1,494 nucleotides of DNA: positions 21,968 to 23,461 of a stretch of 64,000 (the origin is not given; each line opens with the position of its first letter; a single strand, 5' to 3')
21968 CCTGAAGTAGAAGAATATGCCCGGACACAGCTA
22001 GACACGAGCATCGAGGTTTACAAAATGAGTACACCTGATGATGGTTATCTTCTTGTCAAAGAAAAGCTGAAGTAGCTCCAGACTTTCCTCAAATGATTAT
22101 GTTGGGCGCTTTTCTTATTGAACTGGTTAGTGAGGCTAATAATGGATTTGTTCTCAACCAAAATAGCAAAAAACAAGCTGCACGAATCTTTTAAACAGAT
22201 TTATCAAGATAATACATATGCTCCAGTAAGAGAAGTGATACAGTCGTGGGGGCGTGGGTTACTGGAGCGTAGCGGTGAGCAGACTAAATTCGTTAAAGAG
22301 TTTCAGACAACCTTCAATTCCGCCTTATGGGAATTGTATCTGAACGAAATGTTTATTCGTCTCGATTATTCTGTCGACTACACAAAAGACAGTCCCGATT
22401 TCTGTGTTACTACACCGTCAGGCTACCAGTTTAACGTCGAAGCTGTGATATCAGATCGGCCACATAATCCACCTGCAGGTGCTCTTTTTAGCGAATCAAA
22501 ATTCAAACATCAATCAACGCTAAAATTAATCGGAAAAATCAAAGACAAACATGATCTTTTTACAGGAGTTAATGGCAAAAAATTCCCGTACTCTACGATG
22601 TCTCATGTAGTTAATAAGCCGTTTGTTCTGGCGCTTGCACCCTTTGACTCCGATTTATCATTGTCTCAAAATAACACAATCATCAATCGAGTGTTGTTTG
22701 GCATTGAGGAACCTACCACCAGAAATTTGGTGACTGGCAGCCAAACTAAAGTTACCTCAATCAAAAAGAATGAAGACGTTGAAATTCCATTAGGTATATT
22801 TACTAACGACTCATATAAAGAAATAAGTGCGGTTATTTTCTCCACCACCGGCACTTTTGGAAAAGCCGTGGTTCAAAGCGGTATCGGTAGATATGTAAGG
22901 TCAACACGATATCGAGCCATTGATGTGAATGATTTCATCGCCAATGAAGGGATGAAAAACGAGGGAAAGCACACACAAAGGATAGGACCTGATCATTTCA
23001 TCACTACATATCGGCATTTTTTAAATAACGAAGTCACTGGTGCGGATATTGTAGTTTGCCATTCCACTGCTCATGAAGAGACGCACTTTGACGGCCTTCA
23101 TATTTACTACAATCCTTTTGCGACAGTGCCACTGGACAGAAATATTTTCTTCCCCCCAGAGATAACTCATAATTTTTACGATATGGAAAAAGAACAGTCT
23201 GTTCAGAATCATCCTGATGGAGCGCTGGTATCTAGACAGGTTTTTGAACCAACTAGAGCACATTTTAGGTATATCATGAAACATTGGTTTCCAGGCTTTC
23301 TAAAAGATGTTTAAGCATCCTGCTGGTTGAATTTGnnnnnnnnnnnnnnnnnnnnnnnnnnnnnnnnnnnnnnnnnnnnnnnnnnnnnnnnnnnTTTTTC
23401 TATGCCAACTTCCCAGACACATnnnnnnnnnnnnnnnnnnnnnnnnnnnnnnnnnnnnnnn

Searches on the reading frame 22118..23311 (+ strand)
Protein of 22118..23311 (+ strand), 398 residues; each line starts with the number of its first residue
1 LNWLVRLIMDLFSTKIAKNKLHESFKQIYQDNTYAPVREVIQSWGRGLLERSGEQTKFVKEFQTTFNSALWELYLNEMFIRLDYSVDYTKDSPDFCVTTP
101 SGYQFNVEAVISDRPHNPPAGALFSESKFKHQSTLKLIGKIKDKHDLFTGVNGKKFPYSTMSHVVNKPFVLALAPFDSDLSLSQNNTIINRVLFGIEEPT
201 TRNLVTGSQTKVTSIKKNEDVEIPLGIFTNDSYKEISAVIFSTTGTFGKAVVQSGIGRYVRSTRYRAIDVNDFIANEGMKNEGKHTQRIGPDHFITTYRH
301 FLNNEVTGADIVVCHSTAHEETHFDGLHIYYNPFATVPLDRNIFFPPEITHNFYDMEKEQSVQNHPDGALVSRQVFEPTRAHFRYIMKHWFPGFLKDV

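Call 24: search_protein_families(library=padloc, proteins=[window:22118-23311:+], max_evalue=0.1)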
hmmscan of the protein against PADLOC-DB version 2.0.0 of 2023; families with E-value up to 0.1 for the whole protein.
window:22118-23311:+ (398 aa): 2 families
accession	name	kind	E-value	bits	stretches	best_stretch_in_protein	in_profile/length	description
PDLC04110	PD-T7-5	-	1.5e-139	462.9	1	9-379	1-342/346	-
PDLC04073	PD-T7-1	-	1.8e-42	143.6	2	9-249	108-347/452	-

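Call 25: search_protein_families(library=phrogs, proteins=[window:22118-23311:+], max_evalue=0.01)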
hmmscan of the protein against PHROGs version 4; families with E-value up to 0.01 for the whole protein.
window:22118-23311:+ (398 aa): 1 family
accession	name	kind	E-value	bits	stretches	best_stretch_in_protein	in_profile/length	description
phrog_8571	-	unknown function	3.4e-117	392.5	1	9-384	6-365/366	-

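Call 49: search_protein_families(library=ncbifam, proteins=[window:22142-23311:+], max_evalue=0.1)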
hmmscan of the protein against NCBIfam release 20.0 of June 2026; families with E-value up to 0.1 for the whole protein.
window:22142-23311:+ (390 aa): 0 families

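Call 63: search_protein_families(library=pfam, proteins=[window:22142-23311:+], max_evalue=0.01)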
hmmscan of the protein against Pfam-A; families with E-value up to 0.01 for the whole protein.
window:22142-23311:+ (390 aa): 0 families
